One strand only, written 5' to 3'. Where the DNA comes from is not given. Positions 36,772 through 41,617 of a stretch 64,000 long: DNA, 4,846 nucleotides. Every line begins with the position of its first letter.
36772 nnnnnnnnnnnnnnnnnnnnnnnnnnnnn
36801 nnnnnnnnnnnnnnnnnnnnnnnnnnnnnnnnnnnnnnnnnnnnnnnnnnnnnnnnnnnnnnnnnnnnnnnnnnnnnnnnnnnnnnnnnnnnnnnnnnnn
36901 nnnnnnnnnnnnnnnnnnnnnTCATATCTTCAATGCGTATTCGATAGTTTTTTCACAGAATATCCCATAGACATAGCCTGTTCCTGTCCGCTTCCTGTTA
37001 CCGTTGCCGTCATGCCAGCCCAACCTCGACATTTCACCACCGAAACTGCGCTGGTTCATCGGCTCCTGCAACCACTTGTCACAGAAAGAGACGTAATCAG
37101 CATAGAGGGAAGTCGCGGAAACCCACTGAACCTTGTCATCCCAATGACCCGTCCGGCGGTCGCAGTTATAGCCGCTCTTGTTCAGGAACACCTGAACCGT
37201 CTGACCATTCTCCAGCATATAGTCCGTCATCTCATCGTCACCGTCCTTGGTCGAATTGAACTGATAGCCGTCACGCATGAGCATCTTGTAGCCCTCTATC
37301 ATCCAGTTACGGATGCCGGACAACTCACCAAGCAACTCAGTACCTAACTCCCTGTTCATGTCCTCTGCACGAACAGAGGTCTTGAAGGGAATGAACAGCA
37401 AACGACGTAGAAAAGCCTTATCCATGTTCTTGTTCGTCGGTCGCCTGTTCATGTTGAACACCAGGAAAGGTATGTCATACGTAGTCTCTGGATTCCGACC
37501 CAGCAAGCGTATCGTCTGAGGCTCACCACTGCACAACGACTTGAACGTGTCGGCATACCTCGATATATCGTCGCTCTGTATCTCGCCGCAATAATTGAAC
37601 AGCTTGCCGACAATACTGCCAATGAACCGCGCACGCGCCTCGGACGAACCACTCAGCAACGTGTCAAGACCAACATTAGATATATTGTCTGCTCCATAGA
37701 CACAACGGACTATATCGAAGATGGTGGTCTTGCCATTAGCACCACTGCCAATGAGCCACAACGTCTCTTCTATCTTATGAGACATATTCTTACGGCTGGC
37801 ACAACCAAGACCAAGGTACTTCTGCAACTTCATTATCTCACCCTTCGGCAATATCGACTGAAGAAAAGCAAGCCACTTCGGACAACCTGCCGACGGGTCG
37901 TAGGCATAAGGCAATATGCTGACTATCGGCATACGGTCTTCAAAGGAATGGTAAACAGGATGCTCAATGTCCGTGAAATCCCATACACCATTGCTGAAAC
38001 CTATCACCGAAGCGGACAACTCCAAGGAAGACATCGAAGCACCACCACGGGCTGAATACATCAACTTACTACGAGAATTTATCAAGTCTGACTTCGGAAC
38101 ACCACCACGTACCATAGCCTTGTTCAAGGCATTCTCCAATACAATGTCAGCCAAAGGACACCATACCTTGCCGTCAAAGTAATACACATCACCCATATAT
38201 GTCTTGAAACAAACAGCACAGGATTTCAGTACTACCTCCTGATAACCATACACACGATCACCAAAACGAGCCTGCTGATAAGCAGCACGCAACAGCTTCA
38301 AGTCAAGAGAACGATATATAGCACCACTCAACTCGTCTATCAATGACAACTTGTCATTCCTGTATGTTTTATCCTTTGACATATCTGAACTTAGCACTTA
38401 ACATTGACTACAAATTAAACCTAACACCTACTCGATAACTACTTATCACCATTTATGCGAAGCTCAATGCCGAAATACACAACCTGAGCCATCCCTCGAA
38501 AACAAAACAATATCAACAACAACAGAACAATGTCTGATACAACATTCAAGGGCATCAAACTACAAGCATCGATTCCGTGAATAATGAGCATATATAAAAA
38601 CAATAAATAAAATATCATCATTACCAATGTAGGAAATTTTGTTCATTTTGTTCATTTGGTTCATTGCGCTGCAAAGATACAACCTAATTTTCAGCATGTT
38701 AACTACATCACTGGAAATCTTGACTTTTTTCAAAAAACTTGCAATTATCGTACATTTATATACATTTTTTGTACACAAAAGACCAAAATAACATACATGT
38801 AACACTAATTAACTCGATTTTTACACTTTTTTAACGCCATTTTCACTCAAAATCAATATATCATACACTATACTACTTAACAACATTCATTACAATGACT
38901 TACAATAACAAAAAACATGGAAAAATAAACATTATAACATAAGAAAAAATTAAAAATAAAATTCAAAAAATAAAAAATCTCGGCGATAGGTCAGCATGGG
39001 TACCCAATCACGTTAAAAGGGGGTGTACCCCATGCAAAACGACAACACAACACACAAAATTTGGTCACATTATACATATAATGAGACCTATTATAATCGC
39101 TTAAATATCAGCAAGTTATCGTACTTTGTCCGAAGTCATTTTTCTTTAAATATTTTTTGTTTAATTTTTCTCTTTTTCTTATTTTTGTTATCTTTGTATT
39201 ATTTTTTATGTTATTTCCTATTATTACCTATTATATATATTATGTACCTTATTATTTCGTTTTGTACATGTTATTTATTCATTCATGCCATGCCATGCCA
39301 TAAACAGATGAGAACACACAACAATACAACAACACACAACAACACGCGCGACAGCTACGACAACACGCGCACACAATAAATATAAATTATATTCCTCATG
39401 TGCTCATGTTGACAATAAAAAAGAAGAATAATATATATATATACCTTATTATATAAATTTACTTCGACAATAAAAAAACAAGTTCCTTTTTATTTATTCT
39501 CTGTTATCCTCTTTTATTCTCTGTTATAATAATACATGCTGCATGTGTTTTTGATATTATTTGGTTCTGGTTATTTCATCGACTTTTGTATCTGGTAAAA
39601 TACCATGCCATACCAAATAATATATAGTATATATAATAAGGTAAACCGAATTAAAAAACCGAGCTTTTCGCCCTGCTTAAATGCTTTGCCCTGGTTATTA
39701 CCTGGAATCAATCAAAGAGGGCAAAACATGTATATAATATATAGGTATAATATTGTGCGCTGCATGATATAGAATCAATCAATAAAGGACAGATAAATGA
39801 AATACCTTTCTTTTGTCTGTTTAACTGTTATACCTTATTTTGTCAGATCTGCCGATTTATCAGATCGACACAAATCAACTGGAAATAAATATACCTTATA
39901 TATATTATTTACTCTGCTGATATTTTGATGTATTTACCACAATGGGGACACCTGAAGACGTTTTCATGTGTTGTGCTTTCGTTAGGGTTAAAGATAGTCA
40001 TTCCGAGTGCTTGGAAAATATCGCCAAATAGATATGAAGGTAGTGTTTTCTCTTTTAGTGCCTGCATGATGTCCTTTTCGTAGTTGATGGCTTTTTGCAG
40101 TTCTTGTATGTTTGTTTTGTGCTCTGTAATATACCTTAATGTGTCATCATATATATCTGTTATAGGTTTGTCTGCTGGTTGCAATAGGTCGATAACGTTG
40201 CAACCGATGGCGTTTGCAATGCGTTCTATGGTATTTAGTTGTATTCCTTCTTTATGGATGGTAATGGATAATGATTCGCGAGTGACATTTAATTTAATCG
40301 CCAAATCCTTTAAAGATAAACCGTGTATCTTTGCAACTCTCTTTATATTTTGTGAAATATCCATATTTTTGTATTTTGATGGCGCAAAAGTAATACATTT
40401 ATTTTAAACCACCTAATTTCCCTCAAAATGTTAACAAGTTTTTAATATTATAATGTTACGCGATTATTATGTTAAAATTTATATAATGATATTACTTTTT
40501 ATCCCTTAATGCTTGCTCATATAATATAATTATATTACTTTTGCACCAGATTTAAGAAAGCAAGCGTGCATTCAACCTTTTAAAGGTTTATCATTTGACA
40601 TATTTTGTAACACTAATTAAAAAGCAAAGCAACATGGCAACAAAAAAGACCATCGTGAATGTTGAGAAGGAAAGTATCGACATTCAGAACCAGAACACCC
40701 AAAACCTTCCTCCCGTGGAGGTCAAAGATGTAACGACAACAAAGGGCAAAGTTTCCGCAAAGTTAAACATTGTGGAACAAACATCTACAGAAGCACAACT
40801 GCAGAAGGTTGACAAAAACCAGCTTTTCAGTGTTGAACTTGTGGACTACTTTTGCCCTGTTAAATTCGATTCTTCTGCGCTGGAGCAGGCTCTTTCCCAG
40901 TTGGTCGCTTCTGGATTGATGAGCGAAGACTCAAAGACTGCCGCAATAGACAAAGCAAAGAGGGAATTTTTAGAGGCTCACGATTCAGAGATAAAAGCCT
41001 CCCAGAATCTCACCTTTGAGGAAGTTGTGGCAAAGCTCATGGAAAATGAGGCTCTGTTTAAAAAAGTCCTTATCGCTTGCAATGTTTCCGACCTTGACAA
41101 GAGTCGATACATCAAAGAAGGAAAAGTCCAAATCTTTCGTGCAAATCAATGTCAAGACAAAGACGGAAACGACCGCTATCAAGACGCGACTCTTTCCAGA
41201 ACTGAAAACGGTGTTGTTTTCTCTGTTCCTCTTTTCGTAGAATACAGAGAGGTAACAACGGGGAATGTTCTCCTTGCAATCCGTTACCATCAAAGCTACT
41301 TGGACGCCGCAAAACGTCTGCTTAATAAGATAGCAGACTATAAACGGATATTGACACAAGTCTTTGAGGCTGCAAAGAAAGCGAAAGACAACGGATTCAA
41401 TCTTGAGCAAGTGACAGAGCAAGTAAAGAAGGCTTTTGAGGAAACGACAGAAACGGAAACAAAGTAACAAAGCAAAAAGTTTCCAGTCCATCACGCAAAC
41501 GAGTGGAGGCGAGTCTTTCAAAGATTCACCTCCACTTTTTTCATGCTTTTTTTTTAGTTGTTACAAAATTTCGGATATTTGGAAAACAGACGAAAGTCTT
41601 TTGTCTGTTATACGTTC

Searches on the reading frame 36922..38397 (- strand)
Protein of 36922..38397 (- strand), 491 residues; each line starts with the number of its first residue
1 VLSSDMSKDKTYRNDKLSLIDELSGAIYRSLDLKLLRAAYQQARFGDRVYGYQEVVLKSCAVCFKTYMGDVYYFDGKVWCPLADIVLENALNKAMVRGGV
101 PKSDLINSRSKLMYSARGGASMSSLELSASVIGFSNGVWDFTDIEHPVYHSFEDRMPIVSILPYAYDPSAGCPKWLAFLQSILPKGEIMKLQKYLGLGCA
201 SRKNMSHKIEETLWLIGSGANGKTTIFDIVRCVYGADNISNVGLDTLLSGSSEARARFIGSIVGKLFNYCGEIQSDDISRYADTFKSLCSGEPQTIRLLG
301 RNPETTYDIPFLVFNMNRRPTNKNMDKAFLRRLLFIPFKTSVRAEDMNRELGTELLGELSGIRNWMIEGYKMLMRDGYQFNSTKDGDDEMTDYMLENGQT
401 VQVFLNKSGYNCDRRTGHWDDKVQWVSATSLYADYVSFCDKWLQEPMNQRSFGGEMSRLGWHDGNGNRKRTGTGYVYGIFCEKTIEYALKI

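Call 5: search_protein_families(library=phrogs, proteins=[window:36922-38397:-])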
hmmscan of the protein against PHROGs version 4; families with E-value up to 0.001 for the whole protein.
window:36922-38397:- (491 aa): 10 families
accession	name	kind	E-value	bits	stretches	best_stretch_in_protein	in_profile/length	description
phrog_864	-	DNA, RNA and nucleotide metabolism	1.2e-45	157.4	1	68-470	228-610/1064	DNA primase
phrog_1156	-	DNA, RNA and nucleotide metabolism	4.1e-42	145.7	1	124-475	476-818/855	DNA primase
phrog_6088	-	DNA, RNA and nucleotide metabolism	1.4e-36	127.3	1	103-474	403-760/772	DNA primase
phrog_1829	-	DNA, RNA and nucleotide metabolism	9.7e-33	114.3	1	109-472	406-745/772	DNA primase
phrog_2478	-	DNA, RNA and nucleotide metabolism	4.5e-26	92.2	1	125-457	502-819/854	DNA polymerase/primase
phrog_7601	-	unknown function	7.1e-20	72.6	1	208-462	18-256/289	-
phrog_1883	-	DNA, RNA and nucleotide metabolism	1.4e-11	44.5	1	210-467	491-737/756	DNA helicase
phrog_16213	-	DNA, RNA and nucleotide metabolism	2.6e-09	36.9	1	131-380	315-560/732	DNA primase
phrog_16950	-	DNA, RNA and nucleotide metabolism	8.6e-08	31.5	1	150-458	499-808/843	DNA primase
phrog_4210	-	DNA, RNA and nucleotide metabolism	0.00042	19.2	1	171-456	140-403/1304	DNA polymerase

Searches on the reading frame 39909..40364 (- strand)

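Call 24: search_protein_families(library=pfam, proteins=[window:39909-40364:-], max_evalue=0.01)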
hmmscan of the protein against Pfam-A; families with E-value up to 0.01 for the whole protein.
window:39909-40364:- (151 aa): 1 family
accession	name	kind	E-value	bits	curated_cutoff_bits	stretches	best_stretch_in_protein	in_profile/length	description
PF13443.12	HTH_26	-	3.3e-10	40.5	22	1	6-62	1-59/63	Cro/C1-type HTH DNA-binding domain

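Call 57: search_protein_families(library=ncbifam, proteins=[window:39909-40364:-], max_evalue=0.01)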
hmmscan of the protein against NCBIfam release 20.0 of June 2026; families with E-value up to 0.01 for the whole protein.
window:39909-40364:- (151 aa): 2 families
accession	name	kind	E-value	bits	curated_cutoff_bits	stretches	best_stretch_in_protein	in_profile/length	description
TIGR02612.1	mob_myst_A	hypoth_equivalog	6.2e-05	22.9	122.6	1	7-97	30-120/150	mobile mystery protein A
NF047948.1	male_kill_WMK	equivalog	8.4e-05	22.2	300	1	3-106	163-268/300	WO male-killing family protein Wmk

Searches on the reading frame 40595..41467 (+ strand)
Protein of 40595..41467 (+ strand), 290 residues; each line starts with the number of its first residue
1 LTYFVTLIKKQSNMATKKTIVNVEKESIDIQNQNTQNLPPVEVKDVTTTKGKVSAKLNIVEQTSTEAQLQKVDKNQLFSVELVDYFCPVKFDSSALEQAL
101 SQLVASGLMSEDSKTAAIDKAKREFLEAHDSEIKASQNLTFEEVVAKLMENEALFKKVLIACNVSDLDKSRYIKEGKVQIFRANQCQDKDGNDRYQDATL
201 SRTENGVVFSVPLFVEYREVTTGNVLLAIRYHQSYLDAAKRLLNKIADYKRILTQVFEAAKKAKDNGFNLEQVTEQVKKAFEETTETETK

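Call 24: search_protein_families(library=pfam, proteins=[window:40595-41467:+], max_evalue=0.01)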
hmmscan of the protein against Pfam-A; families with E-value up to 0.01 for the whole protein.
window:40595-41467:+ (290 aa): 0 families

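Call 53: search_protein_families(library=phrogs, proteins=[window:40634-41467:+], max_evalue=0.01)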
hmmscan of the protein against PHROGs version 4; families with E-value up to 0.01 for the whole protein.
window:40634-41467:+ (277 aa): 1 family
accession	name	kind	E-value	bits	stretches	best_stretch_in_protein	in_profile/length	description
phrog_19289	-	unknown function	0.0046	17.9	1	78-199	20-145/180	-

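Call 57: search_protein_families(library=ncbifam, proteins=[window:40634-41467:+], max_evalue=0.01)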
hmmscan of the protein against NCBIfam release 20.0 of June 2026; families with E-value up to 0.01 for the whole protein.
window:40634-41467:+ (277 aa): 0 families

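Call 81: find_homologous_proteins(query=window:40634-41467:+, max_evalue=0.001)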
Query window:40634-41467:+ (277 aa): 305 proteins with E <= 0.001 among 1925 candidates; the best 120 are listed.
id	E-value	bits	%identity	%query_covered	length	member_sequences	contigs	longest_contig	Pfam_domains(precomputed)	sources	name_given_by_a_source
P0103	3.6e-169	579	100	100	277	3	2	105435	-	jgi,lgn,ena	-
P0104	8.2e-140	483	84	97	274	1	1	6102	-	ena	-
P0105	4.6e-114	398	75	92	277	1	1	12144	-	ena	-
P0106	8.4e-114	398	71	100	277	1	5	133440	-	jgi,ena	-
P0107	9.7e-114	397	71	100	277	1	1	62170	-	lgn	-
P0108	1.7e-113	397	71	100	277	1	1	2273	-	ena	-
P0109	1.7e-113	396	71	100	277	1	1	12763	-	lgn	-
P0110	2.3e-113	396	71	100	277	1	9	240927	-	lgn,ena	-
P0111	2.5e-113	396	71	100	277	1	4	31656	-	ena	-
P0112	3.3e-113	396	71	100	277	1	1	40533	-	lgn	-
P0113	3.4e-113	396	71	100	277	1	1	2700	-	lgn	-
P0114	7.3e-113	394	71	100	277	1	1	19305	-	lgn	-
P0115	8.8e-113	394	71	100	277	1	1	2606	-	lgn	-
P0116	1.0e-112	394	71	100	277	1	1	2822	-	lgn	-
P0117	1.2e-112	394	70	100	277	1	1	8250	-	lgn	-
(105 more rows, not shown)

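Call 84: search_solved_structures(query=A4, max_evalue=1)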
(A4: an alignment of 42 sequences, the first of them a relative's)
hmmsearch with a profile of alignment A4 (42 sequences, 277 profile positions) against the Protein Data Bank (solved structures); distinct sequences matched with E-value up to 1: 0.

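Call 89: predict_structure(alignment_id=A4)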
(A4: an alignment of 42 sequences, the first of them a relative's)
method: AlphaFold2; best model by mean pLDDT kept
length: 277 residues; sequences in the alignment: 42
mean_pLDDT: 80.0   pTM: 0.66
mean pLDDT of the five models: 80.0, 79.9, 79.7, 78.9, 78.0
residues with pLDDT >= 90: 190; 70-90: 23; 50-70: 4; < 50: 60
segments of 3 or more residues with pLDDT < 50: 1-56, 274-277
pLDDT, mean of each block of 10 residues (from residue 1): 31 29 34 33 37 56 92 91 94 95 95 94 95 96 93 95 94 78 91 95 95 95 96 96 96 95 90 50
secondary structure, 60 per line:
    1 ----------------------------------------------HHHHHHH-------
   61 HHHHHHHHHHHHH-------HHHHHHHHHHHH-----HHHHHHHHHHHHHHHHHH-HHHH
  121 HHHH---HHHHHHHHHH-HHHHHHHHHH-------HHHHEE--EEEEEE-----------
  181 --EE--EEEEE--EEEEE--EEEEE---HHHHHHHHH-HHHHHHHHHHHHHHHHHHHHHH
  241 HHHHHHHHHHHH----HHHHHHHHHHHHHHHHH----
elements in order: H47-53 H61-73 H81-92 H98-115 H117-124 H128-137 H139-148 H156-159 E164-169 E187-191 E194-198 E201-205 H209-217 H219-252 H257-273
